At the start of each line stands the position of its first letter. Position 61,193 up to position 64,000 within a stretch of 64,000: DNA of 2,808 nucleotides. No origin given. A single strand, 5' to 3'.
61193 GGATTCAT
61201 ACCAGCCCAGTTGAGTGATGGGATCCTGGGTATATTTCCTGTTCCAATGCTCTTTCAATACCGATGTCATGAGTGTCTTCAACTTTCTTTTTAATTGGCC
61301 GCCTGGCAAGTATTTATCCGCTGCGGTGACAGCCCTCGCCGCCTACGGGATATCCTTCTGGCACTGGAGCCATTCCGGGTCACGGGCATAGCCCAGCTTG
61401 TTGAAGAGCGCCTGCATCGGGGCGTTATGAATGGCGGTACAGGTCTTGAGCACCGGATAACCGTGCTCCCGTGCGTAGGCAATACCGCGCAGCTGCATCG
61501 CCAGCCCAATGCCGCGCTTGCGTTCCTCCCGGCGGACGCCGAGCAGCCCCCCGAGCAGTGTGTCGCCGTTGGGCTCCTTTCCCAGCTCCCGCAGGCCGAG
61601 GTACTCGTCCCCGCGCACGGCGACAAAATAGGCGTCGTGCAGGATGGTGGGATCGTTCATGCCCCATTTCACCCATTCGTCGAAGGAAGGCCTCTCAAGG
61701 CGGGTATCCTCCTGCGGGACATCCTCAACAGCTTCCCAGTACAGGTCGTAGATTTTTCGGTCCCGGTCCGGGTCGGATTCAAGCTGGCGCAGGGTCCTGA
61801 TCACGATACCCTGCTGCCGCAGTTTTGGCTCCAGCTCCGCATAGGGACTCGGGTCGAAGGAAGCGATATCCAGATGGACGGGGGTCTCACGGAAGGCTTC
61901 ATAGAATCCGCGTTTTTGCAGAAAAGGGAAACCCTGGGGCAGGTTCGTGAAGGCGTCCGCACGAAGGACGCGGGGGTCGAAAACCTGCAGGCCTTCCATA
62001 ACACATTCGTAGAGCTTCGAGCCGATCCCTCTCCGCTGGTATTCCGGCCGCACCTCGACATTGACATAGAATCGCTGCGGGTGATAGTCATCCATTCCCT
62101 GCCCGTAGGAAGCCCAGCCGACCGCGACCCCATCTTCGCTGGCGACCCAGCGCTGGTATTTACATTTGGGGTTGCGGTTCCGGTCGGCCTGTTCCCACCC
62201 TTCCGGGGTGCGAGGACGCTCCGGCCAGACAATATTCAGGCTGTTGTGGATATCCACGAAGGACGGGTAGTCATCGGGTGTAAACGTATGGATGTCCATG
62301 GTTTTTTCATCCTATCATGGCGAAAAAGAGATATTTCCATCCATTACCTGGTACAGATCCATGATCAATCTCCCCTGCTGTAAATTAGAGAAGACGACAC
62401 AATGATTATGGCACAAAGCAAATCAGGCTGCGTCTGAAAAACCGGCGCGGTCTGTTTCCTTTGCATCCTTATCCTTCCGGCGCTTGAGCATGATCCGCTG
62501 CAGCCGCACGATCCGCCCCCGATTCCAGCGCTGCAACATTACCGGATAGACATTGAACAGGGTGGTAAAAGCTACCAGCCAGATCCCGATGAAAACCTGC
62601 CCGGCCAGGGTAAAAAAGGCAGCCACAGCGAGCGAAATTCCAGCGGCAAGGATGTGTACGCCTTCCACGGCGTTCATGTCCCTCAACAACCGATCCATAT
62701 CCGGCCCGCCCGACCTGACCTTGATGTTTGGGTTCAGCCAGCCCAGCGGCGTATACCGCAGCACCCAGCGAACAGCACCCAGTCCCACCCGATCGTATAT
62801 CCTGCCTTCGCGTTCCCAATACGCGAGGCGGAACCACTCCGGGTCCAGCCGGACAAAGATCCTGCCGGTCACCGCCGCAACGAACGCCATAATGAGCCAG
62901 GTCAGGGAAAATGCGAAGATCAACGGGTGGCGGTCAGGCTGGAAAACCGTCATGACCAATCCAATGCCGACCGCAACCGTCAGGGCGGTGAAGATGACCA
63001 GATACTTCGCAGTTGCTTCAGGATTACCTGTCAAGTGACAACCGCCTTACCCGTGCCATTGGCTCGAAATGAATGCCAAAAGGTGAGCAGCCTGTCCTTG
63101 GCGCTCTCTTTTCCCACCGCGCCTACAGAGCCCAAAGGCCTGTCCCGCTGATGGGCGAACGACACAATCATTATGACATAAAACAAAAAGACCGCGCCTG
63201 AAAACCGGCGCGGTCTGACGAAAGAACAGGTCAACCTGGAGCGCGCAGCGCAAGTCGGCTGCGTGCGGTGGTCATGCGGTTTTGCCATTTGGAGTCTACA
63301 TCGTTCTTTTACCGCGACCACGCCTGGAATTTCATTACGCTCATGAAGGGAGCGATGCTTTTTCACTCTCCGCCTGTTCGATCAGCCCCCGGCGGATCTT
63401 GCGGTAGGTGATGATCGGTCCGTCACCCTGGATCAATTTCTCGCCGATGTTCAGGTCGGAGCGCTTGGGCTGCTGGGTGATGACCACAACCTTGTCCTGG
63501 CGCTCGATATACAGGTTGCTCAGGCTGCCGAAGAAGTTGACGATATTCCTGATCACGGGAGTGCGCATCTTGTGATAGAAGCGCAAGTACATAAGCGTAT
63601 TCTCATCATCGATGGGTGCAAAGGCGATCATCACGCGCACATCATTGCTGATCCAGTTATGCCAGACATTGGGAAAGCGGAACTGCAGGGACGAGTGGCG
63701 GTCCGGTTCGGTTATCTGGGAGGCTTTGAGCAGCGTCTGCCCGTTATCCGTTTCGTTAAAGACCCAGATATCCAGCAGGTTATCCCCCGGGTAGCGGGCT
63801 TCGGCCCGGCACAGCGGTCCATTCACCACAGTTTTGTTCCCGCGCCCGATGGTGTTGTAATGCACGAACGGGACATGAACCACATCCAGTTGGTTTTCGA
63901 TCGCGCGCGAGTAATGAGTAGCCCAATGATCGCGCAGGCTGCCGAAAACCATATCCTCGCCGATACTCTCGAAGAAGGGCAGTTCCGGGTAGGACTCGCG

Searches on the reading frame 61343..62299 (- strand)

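Call 22: search_protein_families(library=pfam, proteins=[window:61343-62299:-])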
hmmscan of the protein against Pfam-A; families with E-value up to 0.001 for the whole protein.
window:61343-62299:- (318 aa): 6 families
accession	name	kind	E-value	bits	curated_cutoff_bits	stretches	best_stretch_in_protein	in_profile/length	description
PF00583.31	Acetyltransf_1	-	4.4e-21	75.8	20.7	2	17-102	4-86/116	Acetyltransferase (GNAT) family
PF13508.13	Acetyltransf_7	-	1.4e-13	51.4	27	1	51-132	6-82/84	Acetyltransferase (GNAT) domain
PF14542.12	Acetyltransf_CG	-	1.1e-06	29.1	30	0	53-102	4-51/80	GCN5-related N-acetyl-transferase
PF13673.13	Acetyltransf_10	-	3.5e-06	27.5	23.6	0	45-104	28-80/128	Acetyltransferase (GNAT) domain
PF13302.13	Acetyltransf_3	-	5.4e-06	27.6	25.4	0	170-304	4-137/138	Acetyltransferase (GNAT) domain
PF08445.16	FR47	-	0.00014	22.2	22.1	0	251-307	25-80/86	FR47-like protein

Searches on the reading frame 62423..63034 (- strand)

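Call 22: search_protein_families(library=pfam, proteins=[window:62423-63034:-])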
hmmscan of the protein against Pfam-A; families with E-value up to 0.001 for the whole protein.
window:62423-63034:- (203 aa): 1 family
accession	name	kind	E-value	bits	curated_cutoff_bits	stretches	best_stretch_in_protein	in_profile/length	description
PF18927.5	CrtO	-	4.3e-16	59.8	27.3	1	66-178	3-120/123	Glycosyl-4,4'-diaponeurosporenoate acyltransferase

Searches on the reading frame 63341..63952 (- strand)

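Call 22: search_protein_families(library=pfam, proteins=[window:63341-63952:-])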
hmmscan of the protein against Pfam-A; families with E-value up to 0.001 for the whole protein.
window:63341-63952:- (203 aa): 1 family
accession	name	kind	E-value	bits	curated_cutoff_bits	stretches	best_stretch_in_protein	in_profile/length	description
PF19112.6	VanA_C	-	1.4e-12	48.6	23.5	1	10-193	1-193/193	Vanillate O-demethylase oxygenase C-terminal domain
